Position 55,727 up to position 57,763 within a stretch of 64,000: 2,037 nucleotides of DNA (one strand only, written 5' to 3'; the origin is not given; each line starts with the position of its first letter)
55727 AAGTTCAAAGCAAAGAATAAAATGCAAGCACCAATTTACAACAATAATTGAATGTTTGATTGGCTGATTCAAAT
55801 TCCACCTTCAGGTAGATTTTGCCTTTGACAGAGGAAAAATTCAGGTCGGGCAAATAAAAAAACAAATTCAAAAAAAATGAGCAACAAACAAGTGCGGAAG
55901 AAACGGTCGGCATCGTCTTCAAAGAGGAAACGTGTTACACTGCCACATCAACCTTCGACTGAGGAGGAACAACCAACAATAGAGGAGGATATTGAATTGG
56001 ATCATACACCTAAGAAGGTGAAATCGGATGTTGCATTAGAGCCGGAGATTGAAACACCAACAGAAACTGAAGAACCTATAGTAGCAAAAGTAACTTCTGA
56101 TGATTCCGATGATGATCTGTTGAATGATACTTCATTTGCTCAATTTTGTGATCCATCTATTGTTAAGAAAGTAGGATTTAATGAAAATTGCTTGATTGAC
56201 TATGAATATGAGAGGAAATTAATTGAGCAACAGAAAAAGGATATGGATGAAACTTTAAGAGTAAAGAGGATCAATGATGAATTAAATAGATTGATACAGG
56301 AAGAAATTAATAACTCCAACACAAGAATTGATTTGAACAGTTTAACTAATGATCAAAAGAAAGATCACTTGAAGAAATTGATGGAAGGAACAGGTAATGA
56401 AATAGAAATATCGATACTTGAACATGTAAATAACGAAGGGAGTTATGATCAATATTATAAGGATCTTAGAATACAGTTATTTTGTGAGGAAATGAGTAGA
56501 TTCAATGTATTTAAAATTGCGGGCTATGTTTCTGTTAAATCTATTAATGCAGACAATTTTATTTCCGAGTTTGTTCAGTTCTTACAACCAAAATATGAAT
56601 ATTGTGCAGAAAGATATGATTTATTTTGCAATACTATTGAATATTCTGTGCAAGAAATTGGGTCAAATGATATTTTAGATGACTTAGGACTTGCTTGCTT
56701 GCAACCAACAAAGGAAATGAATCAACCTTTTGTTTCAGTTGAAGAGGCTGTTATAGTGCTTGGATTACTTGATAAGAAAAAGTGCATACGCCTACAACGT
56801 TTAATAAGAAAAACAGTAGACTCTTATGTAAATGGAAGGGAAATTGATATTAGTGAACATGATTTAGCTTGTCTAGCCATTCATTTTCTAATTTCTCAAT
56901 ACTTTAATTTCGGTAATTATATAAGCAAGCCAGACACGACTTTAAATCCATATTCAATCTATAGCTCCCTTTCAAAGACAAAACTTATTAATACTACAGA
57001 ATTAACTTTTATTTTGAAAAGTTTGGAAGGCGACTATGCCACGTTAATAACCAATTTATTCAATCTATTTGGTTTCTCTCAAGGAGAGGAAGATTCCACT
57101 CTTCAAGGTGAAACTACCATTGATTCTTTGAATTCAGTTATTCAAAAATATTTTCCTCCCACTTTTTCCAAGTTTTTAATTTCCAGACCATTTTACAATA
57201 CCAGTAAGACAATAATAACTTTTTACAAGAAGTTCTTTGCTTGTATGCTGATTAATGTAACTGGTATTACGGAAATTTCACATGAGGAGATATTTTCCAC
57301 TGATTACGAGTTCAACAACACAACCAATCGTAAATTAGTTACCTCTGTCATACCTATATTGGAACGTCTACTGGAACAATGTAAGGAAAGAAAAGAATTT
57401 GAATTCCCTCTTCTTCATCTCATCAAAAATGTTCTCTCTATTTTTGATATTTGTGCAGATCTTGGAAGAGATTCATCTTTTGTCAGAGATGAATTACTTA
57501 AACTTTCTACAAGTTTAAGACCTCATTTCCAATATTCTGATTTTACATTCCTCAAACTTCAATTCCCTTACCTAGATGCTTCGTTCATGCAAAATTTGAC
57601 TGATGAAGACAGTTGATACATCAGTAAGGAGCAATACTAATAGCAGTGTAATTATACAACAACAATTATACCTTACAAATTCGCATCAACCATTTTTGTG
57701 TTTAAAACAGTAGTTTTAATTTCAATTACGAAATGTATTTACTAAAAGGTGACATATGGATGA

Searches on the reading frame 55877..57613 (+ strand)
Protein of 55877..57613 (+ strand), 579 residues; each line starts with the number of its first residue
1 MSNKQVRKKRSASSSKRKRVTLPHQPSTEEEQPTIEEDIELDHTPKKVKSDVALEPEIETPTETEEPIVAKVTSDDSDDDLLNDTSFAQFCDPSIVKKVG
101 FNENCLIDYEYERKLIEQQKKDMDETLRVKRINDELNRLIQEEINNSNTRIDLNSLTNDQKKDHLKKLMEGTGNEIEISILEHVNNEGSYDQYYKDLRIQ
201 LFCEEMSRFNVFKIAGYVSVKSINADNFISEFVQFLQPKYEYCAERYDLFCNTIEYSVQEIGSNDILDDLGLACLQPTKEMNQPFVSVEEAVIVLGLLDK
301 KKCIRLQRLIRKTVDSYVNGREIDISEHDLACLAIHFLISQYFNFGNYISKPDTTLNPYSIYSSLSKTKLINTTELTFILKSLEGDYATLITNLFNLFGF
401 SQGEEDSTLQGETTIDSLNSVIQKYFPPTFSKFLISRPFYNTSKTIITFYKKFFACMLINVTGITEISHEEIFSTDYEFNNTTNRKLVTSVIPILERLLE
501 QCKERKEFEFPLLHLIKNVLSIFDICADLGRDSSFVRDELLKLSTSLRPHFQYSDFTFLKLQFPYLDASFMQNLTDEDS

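Call 27: find_homologous_proteins(query=window:55877-57613:+, max_evalue=1e-20)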
Query window:55877-57613:+ (579 aa): 2 proteins with E <= 1e-20 among 8000 candidates.
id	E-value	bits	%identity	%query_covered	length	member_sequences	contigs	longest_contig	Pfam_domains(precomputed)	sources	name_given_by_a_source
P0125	0.0e+0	1280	100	100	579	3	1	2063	-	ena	-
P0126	1.0e-263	894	69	100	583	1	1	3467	-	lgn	-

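Call 43: find_encoding_contigs(protein=P0125, flank=1000, max_places=4)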
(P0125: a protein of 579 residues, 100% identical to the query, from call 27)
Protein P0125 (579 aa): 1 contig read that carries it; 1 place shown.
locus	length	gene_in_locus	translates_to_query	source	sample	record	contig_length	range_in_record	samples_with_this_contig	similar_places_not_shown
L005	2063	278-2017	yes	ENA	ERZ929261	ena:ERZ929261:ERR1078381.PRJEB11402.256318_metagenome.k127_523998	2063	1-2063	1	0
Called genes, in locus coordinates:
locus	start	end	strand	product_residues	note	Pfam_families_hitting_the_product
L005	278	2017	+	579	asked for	-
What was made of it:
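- A second window gene matched only an unnamed metagenome contig at 100% (calls 27, 43).
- Tried and rejected: Species identification through a second window gene (55877-57616) gave only a 100% match to an unnamed metagenome contig, ERZ929261 (calls 27, 43).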
